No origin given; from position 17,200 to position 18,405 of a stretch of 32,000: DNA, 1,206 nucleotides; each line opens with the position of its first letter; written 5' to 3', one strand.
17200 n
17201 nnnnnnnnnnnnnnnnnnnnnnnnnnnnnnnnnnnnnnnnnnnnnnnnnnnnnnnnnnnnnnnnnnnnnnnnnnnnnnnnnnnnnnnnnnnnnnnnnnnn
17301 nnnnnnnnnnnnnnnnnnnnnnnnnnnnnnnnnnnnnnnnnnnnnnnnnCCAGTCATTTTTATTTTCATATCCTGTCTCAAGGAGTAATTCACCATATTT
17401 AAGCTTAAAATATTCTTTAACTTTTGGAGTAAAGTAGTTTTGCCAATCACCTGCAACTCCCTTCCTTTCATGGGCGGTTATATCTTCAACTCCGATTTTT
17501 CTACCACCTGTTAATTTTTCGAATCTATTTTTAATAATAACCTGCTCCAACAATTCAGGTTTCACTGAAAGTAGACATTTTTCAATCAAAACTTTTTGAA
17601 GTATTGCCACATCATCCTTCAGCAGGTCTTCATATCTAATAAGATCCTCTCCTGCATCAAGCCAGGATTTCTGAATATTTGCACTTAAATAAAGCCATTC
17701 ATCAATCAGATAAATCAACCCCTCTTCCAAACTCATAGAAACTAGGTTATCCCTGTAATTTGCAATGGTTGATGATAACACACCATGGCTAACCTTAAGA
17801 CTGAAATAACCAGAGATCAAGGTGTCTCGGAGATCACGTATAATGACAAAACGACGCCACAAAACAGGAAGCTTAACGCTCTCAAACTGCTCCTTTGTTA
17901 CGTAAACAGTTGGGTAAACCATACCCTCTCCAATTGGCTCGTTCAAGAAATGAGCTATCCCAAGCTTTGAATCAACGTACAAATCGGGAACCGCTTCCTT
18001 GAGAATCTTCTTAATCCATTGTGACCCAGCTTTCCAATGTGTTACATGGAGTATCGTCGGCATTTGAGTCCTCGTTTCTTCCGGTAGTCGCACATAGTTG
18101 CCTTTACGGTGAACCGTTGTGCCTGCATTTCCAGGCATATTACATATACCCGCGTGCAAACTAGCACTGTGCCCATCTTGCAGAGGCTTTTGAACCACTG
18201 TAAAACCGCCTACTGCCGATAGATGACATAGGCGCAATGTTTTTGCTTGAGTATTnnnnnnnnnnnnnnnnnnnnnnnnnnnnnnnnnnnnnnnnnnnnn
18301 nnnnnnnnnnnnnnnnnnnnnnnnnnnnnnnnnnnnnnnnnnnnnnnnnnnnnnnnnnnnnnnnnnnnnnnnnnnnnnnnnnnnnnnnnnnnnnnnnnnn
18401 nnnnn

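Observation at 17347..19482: Wzt with an unusual three-part architecture: ABC ATPase, carbohydrate-binding module and sulfotransferase-like domain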

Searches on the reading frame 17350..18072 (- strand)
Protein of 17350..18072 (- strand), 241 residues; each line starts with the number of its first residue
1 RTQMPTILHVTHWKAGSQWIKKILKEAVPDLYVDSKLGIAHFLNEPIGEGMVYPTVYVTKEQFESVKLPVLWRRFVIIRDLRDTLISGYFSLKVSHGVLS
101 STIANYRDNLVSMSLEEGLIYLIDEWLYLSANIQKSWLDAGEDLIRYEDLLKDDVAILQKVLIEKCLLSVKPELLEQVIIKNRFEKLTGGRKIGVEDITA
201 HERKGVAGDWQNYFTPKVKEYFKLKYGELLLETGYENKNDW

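Call 66: find_related_loci(query=A2, collection=genome_contigs, flank=6000)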
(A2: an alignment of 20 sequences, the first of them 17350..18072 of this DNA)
Query A2 (241 aa) in genome_contigs; peptide patterns used: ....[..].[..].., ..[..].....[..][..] (x = any residue, [..] = any of these).
600 stretches matched a pattern (row limit reached: there are more); 546 encode a relative of the query (tblastn E <= 1e-3); the best 80 are kept; 80 distinct loci.
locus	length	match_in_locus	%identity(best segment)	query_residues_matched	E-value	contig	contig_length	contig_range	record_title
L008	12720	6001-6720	63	2-241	5e-103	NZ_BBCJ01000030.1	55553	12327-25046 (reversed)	Geotalea toluenoxydans JCM 15764, whole genome shotgun sequence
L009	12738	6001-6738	60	6-241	6e-97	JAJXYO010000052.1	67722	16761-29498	MAG: Deltaproteobacteria bacterium isolate BP6.bin89 NODE_599_length_67722_cov_8.401139, whole genome shotgun sequence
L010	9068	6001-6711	62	5-241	8e-94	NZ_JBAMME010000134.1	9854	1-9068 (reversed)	MAG: Thermogutta sp. isolate MAG23 ExploCarb_3808S_S2_1614_length_9854_cov_7, whole genome shotgun sequence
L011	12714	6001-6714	58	4-241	3e-92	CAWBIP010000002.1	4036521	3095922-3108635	MAG: uncultured Verrucomicrobiae bacterium isolate MFD03346.bin.1.129 genome assembly, contig: contig_2756, whole genome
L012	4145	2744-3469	57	1-241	1e-91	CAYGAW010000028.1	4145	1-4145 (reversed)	MAG TPA_asm: uncultured Anaerolineales bacterium isolate ERP108616_co1_293 genome assembly, contig: k119_1860965, whole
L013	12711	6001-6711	57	5-241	3e-89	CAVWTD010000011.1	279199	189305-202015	MAG: uncultured delta proteobacterium isolate MFD01476.bin.2.94 genome assembly, contig: contig_30464, whole genome shot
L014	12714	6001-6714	56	4-241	2e-89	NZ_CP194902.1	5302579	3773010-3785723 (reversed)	Methylocaldum sp. GT1BB plasmid unnamed, complete sequence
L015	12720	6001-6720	56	2-241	2e-89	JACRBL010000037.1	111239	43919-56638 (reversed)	MAG: Chloroflexi bacterium isolate NC_groundwater_1619_Pr3_B-0.1um_56_27 SR-2_scaffold_141_1995597, whole genome shotgun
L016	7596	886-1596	54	5-241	1e-88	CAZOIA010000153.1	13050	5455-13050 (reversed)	MAG TPA_asm: uncultured Planctomycetales bacterium isolate binchicken_co262_338 genome assembly, contig: NODE_5362_lengt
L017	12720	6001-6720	57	1-241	1e-88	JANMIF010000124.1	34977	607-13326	MAG: Planctomyces sp. isolate OTE_70_metabat_124 OTE_70_k141_1402047, whole genome shotgun sequence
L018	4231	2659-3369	56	5-241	7e-88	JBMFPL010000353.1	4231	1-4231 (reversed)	MAG: Bryobacteraceae bacterium isolate KM4338-62 NODE_10117_length_4231_cov_3.403496, whole genome shotgun sequence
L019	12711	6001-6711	56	5-241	7e-88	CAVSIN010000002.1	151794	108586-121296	MAG: uncultured delta proteobacterium isolate MFD01299.bin.2.13 genome assembly, contig: contig_10592, whole genome shot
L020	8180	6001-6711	54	5-241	2e-85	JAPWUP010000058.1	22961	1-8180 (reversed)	MAG: Bryobacteraceae bacterium isolate RSWS6 scaffold_270_c1, whole genome shotgun sequence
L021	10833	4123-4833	53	5-241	7e-85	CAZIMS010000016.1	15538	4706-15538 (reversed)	MAG TPA_asm: uncultured Pseudomonadota bacterium isolate binchicken_co40_56 genome assembly, contig: NODE_2042_length_15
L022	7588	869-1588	53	1-241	8e-83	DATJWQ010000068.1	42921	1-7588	MAG TPA_asm: Verrucomicrobiia bacterium isolate SMAG_U15103 k141_3656522, whole genome shotgun sequence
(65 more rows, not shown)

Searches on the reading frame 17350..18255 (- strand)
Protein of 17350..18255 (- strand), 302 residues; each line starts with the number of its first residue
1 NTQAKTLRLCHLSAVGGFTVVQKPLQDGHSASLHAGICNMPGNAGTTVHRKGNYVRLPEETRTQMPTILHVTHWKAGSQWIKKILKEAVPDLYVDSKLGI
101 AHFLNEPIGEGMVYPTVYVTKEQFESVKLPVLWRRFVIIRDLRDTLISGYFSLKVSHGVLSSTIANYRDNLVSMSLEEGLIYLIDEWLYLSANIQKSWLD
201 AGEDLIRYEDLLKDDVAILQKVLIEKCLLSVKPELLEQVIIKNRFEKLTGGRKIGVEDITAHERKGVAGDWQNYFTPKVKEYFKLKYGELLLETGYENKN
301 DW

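Call 7: find_homologous_proteins(query=window:17350-18255:-)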
Query seq(302 aa) (302 aa): 1138 proteins with E <= 0.001 among 1867 candidates; the best 120 are listed.
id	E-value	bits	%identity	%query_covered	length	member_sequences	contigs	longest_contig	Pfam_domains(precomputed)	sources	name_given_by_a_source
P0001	3.8e-110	386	57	99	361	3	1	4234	PF00685.34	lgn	-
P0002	9.1e-99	348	63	79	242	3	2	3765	PF00685.34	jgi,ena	jgi:lipopolysaccharide transport system ATP-binding protein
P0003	2.5e-98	347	64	79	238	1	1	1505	PF00685.34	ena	-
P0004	2.9e-97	343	63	78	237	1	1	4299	PF00685.34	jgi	-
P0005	1.2e-96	341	56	97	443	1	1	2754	PF14524.13,PF00685.34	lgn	-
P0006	5.0e-96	339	63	78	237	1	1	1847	PF00685.34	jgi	jgi:sulfotransferase family protein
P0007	1.8e-95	338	56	97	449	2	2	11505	PF14524.13,PF00685.34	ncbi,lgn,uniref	ncbi:MAG: Wzt carbohydrate-binding domain-containing protein [Anaerolineae bacterium]|uniref:Wzt car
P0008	2.9e-94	334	62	78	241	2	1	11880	PF00685.34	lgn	-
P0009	1.3e-93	331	53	99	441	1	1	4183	PF14524.13,PF00685.34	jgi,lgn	-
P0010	1.3e-93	331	54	95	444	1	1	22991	PF14524.13,PF00685.34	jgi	jgi:Wzt C-terminal domain/Sulfotransferase domain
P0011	5.5e-93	329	54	97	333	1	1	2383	-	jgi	jgi:hypothetical protein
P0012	6.1e-93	329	54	97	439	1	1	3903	PF14524.13,PF00685.34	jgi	jgi:hypothetical protein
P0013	1.7e-92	328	60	78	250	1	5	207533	PF00685.34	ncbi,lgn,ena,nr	ncbi:MAG: sulfotransferase domain-containing protein [Geobacteraceae bacterium]|nr:sulfotransferase 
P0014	3.8e-92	327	61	80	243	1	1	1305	PF00685.34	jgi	jgi:hypothetical protein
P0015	7.6e-92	326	59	79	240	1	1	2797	PF00685.34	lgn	-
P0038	7.2e-88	313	53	88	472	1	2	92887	PF14524.13,PF00685.34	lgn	-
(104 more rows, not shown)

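Call 10: find_encoding_contigs(protein=P0010, flank=8000, max_places=3)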
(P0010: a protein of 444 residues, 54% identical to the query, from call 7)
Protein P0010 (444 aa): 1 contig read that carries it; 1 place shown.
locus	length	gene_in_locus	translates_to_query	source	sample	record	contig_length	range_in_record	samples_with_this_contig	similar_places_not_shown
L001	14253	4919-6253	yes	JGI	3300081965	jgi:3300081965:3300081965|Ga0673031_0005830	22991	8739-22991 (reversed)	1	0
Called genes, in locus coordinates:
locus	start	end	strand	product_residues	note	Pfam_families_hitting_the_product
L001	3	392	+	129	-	?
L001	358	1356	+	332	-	PF01073:3Beta_HSD, PF01370:Epimerase, PF02719:Polysacc_synt_2, PF04321:RmlD_sub_bind, PF13460:NAD_binding_10 (weak), PF16363:GDP_Man_Dehyd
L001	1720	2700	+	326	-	PF01370:Epimerase, PF02719:Polysacc_synt_2 (faint), PF04321:RmlD_sub_bind (weak), PF16363:GDP_Man_Dehyd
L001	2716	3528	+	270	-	PF01061:ABC2_membrane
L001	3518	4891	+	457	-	PF00005:ABC_tran, PF13555:AAA_29 (faint), PF14524:Wzt_C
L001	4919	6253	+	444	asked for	PF14524:Wzt_C, PF00685:Sulfotransfer_1 (weak)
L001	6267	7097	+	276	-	PF13489:Methyltransf_23, PF08241:Methyltransf_11, PF08242:Methyltransf_12, PF13649:Methyltransf_25, PF13847:Methyltransf_31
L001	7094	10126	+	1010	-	PF13489:Methyltransf_23, PF13847:Methyltransf_31, PF08241:Methyltransf_11, PF08242:Methyltransf_12, PF13649:Methyltransf_25, PF20706:GT4-conflict, PF00534:Glycos_transf_1, PF13692:Glyco_trans_1_4, +2 more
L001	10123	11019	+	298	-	PF00535:Glycos_transf_2, PF10111:Glyco_tranf_2_2 (weak), PF13641:Glyco_tranf_2_3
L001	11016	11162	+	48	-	PF13692:Glyco_trans_1_4 (weak)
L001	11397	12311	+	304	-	PF08003:Methyltransf_9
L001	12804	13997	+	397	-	PF13439:Glyco_transf_4 (weak), PF20706:GT4-conflict, PF00534:Glycos_transf_1, PF13692:Glyco_trans_1_4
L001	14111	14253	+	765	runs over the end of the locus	-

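Call 11: find_encoding_contigs(protein=P0038, flank=8000, max_places=3)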
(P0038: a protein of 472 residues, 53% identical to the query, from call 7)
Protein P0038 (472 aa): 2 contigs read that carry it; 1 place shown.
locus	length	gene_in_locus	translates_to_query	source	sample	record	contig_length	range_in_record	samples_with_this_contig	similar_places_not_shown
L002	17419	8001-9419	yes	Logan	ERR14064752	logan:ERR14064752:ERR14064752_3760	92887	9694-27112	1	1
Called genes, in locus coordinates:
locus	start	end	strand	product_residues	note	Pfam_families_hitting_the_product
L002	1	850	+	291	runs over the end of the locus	PF00483:NTP_transferase, PF12804:NTP_transf_3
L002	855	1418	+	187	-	PF00908:dTDP_sugar_isom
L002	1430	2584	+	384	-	PF13439:Glyco_transf_4 (weak), PF20706:GT4-conflict, PF00534:Glycos_transf_1, PF13692:Glyco_trans_1_4, PF13524:Glyco_trans_1_2 (weak)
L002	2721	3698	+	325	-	PF01370:Epimerase, PF04321:RmlD_sub_bind (weak), PF16363:GDP_Man_Dehyd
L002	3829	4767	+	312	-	PF01073:3Beta_HSD (faint), PF01370:Epimerase, PF02719:Polysacc_synt_2 (faint), PF04321:RmlD_sub_bind, PF16363:GDP_Man_Dehyd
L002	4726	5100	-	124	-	-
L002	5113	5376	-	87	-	-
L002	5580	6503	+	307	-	PF01061:ABC2_membrane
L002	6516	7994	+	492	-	PF00005:ABC_tran, PF13304:AAA_21 (faint), PF14524:Wzt_C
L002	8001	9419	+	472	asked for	PF14524:Wzt_C, PF00685:Sulfotransfer_1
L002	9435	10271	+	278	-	PF13489:Methyltransf_23, PF13847:Methyltransf_31, PF08241:Methyltransf_11, PF08242:Methyltransf_12, PF13649:Methyltransf_25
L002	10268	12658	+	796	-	PF13489:Methyltransf_23, PF08003:Methyltransf_9 (faint), PF08241:Methyltransf_11, PF08242:Methyltransf_12, PF13649:Methyltransf_25 (weak), PF13847:Methyltransf_31, PF08241:Methyltransf_11, PF13649:Methyltransf_25 (weak)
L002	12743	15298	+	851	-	PF13579:Glyco_trans_4_4 (faint), PF13439:Glyco_transf_4 (weak), PF13524:Glyco_trans_1_2 (weak), PF13692:Glyco_trans_1_4, PF20706:GT4-conflict (weak), PF00534:Glycos_transf_1, PF13692:Glyco_trans_1_4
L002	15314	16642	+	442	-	PF00535:Glycos_transf_2, PF10111:Glyco_tranf_2_2, PF13641:Glyco_tranf_2_3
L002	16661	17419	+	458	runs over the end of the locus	PF00535:Glycos_transf_2, PF10111:Glyco_tranf_2_2, PF13641:Glyco_tranf_2_3, PF13489:Methyltransf_23, PF13847:Methyltransf_31, PF08241:Methyltransf_11, PF08242:Methyltransf_12, PF13649:Methyltransf_25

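Call 49: find_encoding_contigs(protein=P0013, flank=8000, max_places=2)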
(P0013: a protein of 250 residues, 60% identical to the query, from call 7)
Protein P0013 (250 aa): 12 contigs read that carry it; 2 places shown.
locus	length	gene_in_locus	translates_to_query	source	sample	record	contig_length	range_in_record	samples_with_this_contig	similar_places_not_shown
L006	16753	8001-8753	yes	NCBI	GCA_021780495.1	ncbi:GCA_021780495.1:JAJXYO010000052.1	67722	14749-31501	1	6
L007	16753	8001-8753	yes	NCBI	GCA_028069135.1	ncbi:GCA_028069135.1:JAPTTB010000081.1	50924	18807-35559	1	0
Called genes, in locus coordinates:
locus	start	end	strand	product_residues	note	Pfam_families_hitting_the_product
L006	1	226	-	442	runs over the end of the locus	PF02321:OEP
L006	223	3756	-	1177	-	PF00873:ACR_tran, PF13366:PDDEXK_3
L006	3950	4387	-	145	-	PF04657:DMT_YdcZ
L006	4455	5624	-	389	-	PF25917:BSH_RND, PF25954:Beta-barrel_RND_2, PF25990:Beta-barrel_YknX (weak), PF25967:RND-MFP_C (weak), PF25975:CzcB_C, PF25989:YknX_C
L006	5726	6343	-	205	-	PF00440:TetR_N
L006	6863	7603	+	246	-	-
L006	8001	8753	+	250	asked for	PF00685:Sulfotransfer_1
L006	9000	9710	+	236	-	PF00685:Sulfotransfer_1, PF13469:Sulfotransfer_3 (faint)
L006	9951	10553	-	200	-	PF25087:GMPPB_C (faint), PF00132:Hexapep (weak)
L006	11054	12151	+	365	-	PF01041:DegT_DnrJ_EryC1, PF00155:Aminotran_1_2, PF01212:Beta_elim_lyase (faint)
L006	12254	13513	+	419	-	PF13439:Glyco_transf_4, PF00534:Glycos_transf_1, PF13692:Glyco_trans_1_4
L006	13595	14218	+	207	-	PF03567:Sulfotransfer_2 (weak)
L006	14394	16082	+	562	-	PF00664:ABC_membrane, PF00005:ABC_tran, PF02463:SMC_N (faint)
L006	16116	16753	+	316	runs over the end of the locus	PF01370:Epimerase, PF16363:GDP_Man_Dehyd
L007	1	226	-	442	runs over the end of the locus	PF02321:OEP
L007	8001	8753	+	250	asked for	PF00685:Sulfotransfer_1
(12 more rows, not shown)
